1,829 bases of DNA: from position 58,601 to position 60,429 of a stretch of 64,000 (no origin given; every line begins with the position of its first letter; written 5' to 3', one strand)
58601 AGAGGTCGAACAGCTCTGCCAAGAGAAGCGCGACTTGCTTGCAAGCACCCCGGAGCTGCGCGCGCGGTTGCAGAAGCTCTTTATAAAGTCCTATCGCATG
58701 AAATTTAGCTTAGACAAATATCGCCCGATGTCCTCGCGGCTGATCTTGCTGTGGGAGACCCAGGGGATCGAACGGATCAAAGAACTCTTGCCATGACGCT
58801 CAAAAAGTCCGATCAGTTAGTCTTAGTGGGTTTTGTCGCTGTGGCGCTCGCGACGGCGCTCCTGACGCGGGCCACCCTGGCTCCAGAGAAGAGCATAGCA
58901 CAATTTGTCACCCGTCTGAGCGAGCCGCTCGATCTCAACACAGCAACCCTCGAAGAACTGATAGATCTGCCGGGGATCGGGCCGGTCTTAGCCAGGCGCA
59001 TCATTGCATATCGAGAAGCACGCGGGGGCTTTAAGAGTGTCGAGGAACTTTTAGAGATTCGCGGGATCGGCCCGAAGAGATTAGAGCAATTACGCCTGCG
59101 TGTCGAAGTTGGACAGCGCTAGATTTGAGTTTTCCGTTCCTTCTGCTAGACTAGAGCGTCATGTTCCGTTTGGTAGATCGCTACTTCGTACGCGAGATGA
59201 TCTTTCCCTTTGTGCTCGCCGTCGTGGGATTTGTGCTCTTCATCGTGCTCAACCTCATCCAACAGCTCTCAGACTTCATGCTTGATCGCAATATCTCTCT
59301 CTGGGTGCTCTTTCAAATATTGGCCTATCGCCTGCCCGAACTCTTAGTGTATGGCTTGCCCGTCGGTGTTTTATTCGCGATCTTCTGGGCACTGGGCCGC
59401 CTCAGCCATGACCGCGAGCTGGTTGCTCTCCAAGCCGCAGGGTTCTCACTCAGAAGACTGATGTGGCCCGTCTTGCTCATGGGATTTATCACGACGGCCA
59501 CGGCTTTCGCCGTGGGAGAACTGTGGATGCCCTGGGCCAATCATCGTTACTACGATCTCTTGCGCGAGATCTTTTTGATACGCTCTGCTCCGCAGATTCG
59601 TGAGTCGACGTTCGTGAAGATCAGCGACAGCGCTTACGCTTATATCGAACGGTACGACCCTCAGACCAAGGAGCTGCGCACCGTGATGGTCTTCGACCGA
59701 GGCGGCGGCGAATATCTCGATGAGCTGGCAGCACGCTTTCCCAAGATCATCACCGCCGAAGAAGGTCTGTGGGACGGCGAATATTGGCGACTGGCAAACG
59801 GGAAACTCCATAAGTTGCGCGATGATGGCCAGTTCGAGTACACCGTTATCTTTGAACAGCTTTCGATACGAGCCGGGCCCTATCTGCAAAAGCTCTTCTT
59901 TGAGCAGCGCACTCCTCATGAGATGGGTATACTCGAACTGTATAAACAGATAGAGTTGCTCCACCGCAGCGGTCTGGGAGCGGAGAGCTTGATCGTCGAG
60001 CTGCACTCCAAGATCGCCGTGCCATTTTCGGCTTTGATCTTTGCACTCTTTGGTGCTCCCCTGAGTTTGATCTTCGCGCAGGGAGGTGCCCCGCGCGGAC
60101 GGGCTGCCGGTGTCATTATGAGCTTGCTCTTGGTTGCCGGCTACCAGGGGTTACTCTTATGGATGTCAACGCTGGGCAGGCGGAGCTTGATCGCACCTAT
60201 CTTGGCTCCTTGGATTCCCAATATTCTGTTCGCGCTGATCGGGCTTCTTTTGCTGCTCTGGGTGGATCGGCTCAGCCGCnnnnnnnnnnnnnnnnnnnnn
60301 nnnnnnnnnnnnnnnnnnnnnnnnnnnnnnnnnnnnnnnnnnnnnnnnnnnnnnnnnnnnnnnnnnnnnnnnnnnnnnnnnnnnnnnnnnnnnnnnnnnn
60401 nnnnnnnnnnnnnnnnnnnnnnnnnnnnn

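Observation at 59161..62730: LptF/G permease fused to LptA-like and LptD-like domains in one 1189-aa ORF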

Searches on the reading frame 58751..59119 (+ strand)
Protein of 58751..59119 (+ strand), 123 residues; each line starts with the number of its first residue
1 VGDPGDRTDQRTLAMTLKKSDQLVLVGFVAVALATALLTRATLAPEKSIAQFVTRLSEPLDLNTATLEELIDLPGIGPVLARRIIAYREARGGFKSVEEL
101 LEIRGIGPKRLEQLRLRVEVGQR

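Call 15: search_protein_families(library=pfam, proteins=[window:58751-59119:+], max_evalue=0.001)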
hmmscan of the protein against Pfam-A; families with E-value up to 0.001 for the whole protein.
window:58751-59119:+ (123 aa): 9 families
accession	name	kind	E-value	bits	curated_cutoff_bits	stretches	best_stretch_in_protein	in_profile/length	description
PF12836.13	HHH_3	-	9.8e-23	80.5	27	1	58-117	4-63/65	Helix-hairpin-helix motif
PF00633.29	HHH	-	5.8e-14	51.6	24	1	61-87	4-30/30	Helix-hairpin-helix motif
PF14520.12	HHH_5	-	1.6e-09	38.6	27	1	68-116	2-53/57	Helix-hairpin-helix domain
PF12826.13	HHH_2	-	2.9e-06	27.8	27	0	61-87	28-54/64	Helix-hairpin-helix motif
PF06514.17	PsbU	-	1.9e-05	25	24.5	1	50-114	5-65/93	Photosystem II 12 kDa extrinsic protein (PsbU)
PF14716.13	HHH_8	-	5.1e-05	24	30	0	61-86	43-66/73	Helix-hairpin-helix domain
PF03934.19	T2SSK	-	0.00017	22.3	24.2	1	61-106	2-47/63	Type II secretion system (T2SS), protein K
PF14579.12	HHH_6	-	0.00017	22.1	25.6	0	73-114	30-74/90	Helix-hairpin-helix motif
PF11798.14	IMS_HHH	-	0.00018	22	24.4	0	70-84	13-27/32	IMS family HHH motif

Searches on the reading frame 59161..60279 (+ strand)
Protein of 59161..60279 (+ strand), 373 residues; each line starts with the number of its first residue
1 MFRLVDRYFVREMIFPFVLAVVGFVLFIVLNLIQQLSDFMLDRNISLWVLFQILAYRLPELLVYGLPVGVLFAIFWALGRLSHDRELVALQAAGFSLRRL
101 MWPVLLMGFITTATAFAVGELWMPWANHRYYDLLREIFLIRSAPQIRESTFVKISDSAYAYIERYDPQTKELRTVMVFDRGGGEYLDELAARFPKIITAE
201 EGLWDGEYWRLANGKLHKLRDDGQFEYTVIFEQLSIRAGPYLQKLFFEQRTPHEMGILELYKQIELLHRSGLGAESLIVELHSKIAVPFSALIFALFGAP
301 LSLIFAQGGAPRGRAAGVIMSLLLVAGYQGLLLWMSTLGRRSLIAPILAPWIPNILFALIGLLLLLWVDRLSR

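Call 61: find_homologous_proteins(query=window:59161-60279:+, max_evalue=1e-10)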
Query window:59161-60279:+ (373 aa): 35 proteins with E <= 1e-10 among 8000 candidates.
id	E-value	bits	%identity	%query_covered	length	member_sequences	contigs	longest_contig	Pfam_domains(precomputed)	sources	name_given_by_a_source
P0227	1.9e-108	381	47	100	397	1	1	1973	PF03739.20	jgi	jgi:lipopolysaccharide export system permease protein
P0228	5.6e-103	363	45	100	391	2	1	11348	PF03739.20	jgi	jgi:LPS export ABC transporter permease LptF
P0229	2.2e-100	355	47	100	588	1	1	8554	PF03739.20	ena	-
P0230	3.1e-57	213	31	96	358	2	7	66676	PF03739.20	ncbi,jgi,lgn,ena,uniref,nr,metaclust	ncbi:hypothetical protein COT42_08875 [Candidatus Saganbacteria bacterium CG08_land_8_20_14_0_20_45_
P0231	1.8e-38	151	32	95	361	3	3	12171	PF03739.20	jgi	jgi:lipopolysaccharide export system permease protein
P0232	7.8e-37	146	28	97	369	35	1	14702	PF03739.20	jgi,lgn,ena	-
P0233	6.8e-35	139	29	98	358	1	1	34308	PF03739.20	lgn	-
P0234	5.0e-33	133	31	94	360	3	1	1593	PF03739.20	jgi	jgi:lipopolysaccharide export system permease protein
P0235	6.2e-33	133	29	97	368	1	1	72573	PF03739.20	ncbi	ncbi:LPS export ABC transporter permease LptG [Aminivibrio sp.]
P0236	1.6e-31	128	31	96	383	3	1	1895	PF03739.20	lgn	-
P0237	3.1e-31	127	30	97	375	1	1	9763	PF03739.20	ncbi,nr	ncbi:MAG TPA: LptF/LptG family permease [Gemmatimonadaceae bacterium]|nr:LptF/LptG family permease [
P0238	6.5e-31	126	27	98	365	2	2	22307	PF03739.20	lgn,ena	-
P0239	1.0e-30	126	32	84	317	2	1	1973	PF03739.20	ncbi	ncbi:MAG: LptF/LptG family permease, partial [Gemmatimonadales bacterium]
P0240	1.4e-29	122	29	97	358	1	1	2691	PF03739.20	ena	-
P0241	1.4e-28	119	29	97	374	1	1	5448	PF03739.20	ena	-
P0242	2.8e-28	118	28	98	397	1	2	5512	PF03739.20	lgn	-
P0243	3.5e-28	117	29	97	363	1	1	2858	PF03739.20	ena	-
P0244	4.8e-28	117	28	98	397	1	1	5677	PF03739.20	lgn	-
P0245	1.3e-27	115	27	97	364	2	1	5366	PF03739.20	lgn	-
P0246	1.3e-27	115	26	97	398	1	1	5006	PF03739.20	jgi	jgi:lipopolysaccharide export system permease protein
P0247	1.4e-27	115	27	98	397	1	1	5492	PF03739.20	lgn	-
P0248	1.5e-27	115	27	98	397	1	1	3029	PF03739.20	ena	-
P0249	1.5e-27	115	28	98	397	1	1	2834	PF03739.20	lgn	-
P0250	1.5e-27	115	28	98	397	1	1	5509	PF03739.20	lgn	-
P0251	2.2e-27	115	28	98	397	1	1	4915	PF03739.20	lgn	-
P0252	2.4e-27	114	27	98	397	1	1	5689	PF03739.20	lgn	-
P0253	2.6e-27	114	28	98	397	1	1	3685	PF03739.20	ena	-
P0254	2.8e-27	114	28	98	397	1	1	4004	PF03739.20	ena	-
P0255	5.4e-27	113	28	96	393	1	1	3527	PF03739.20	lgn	-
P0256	1.1e-26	112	28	98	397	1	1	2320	PF03739.20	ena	-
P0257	2.7e-26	111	27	96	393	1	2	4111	PF03739.20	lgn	-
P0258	1.4e-24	105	25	97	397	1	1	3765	PF03739.20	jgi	jgi:lipopolysaccharide export system permease protein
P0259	1.5e-20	92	26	98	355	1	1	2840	PF03739.20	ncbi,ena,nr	ncbi:MAG TPA: LptF/LptG family permease [Longimicrobiales bacterium]|nr:LptF/LptG family permease [L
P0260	2.0e-16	79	27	97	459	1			PF03739.20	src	-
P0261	1.2e-12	66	23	48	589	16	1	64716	PF03739.20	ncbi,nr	ncbi:MAG TPA: LptF/LptG family permease [Gemmatimonadales bacterium]|nr:LptF/LptG family permease [G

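Call 63: find_encoding_contigs(protein=P0228, flank=6000, max_places=3)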
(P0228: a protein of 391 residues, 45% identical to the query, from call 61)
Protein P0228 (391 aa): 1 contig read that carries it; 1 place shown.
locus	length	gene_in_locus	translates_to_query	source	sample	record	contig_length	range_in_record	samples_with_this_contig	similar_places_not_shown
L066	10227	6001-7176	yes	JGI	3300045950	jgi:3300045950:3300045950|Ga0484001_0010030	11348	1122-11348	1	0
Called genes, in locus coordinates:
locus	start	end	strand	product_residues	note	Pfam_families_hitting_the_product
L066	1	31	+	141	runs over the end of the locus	-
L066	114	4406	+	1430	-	PF00635:Motile_Sperm (faint), PF15780:ASH (faint), PF22065:Cep192_D7 (faint), PF22066:Cep192_D8 (faint), PF22067:Cep192_D3 (faint), PF22544:HYDIN_VesB_CFA65-like_Ig (weak), PF25249:Ig_CFAP65_7th (weak), PF22073:Cep192_D4 (weak), +4 more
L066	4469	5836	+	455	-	PF13229:Beta_helix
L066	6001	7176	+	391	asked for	PF03739:LptF_LptG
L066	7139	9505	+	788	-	PF03968:LptD_N (faint)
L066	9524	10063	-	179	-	-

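Call 72: search_protein_families(library=pfam, proteins=[L066:7193-9502:+], max_evalue=0.01)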
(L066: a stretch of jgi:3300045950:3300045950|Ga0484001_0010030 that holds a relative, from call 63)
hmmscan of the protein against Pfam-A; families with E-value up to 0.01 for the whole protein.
L066:7193-9502:+ (770 aa): 1 family
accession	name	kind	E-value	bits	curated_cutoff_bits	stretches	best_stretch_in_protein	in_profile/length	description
PF03968.19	LptD_N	-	1.8e-05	25.3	20.4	1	41-146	2-109/113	LptA/(LptD N-terminal domain) LPS transport protein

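Call 103: search_solved_structures(query=window:59161-60279:+, max_evalue=0.001, show_alignments=2)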
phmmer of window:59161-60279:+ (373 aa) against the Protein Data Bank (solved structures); distinct sequences matched with E-value up to 0.001: 13.
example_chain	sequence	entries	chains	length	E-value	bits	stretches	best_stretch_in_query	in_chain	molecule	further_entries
6mhu_F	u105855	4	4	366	1.5e-09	41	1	4-367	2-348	Lipopolysaccharide export system permease protein LptF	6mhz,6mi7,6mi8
8frl_F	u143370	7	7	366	1.9e-09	40.7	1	4-182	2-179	Lipopolysaccharide export system permease protein LptF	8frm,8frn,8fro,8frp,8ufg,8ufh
5l75_F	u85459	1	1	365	3.2e-09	39.9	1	4-367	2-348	FIG000988: Predicted permease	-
7efo_F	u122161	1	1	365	3.3e-09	39.9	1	4-367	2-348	Lipopolysaccharide export system permease protein LptF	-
6mit_F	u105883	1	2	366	5.4e-09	39.2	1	4-367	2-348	LPS export ABC transporter permease LptF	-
6s8g_F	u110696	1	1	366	8.1e-09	38.6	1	4-368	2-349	LPS export ABC transporter permease LptF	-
6mjp_F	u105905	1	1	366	8.3e-09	38.6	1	4-164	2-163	FIG000988: Predicted permease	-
6s8h_F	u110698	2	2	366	1.4e-08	37.8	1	4-367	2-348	Lipopolysaccharide export system permease protein LptF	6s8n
9doh_F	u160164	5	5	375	1.6e-08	37.6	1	4-111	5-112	Lipopolysaccharide export system permease protein LptF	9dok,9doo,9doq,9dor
5x5y_F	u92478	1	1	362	1.9e-08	37.4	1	4-111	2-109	Uncharacterized protein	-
5x5y_G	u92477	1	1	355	2.1e-07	33.9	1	5-127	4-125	Uncharacterized protein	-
9doh_G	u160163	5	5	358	2.2e-07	33.9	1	5-127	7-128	Permease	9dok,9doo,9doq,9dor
8frl_G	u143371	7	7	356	1.5e-06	31.1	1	21-345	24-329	LPS export ABC transporter permease LptG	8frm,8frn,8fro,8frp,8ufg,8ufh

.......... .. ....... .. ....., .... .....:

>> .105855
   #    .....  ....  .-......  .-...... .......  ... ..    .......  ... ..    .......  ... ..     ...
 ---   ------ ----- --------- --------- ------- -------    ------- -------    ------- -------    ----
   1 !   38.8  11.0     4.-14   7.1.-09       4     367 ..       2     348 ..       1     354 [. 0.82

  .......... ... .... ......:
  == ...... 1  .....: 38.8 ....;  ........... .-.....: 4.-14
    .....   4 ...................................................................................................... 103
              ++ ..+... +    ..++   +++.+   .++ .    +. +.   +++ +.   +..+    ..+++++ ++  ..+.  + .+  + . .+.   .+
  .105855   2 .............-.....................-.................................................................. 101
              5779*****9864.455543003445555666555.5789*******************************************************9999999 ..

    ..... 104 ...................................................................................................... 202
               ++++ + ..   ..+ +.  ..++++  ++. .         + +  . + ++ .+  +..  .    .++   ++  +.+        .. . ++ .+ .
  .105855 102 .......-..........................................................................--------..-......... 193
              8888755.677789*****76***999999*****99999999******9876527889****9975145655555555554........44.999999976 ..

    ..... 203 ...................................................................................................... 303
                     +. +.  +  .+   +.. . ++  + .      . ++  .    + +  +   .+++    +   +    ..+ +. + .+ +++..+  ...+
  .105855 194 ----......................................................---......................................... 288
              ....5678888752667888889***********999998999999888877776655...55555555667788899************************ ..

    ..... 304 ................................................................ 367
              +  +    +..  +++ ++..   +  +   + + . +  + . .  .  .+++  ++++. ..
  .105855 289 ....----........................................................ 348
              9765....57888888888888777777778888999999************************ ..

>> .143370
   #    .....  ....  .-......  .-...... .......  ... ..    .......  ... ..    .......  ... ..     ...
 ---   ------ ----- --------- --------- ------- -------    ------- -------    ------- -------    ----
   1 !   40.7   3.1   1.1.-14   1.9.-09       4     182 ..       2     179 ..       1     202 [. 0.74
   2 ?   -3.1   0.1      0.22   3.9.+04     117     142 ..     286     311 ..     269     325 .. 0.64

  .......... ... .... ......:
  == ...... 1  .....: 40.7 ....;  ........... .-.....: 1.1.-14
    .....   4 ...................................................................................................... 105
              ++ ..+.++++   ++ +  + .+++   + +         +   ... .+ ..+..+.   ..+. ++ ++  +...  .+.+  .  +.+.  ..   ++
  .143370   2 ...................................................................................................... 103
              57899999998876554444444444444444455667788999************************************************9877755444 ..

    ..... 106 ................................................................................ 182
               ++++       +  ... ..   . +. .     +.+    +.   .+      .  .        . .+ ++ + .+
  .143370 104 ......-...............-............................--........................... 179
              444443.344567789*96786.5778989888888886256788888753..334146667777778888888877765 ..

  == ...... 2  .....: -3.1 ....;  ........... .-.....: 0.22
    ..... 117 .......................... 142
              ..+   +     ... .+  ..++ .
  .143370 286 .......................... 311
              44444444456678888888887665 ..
